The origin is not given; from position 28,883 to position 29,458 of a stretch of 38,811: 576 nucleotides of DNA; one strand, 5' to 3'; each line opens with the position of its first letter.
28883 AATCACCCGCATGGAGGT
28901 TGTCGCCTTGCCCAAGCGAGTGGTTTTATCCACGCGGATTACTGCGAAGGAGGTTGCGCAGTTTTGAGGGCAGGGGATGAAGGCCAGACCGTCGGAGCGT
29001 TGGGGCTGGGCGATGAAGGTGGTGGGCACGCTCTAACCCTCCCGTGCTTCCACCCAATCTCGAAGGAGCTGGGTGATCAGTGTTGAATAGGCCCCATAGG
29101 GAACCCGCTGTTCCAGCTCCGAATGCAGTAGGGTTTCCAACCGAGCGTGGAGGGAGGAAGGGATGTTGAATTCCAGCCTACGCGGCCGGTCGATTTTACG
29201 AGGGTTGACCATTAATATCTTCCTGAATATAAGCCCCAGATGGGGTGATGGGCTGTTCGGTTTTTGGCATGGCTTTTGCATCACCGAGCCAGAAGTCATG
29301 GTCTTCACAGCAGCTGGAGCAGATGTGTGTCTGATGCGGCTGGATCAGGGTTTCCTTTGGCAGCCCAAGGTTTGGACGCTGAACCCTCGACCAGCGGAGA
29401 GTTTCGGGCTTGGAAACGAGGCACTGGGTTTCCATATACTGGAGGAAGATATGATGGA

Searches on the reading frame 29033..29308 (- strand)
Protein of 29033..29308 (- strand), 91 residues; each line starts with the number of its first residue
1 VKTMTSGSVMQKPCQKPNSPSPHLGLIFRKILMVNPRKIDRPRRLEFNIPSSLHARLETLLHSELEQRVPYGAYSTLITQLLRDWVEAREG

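Call 67: search_protein_families(library=pfam, proteins=[window:29033-29308:-], max_evalue=0.05)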
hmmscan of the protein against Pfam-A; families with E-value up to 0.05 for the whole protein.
window:29033-29308:- (91 aa): 0 families

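Call 68: search_protein_families(library=phrogs, proteins=[window:29033-29308:-], max_evalue=0.05)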
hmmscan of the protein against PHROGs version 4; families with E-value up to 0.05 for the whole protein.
window:29033-29308:- (91 aa): 0 families
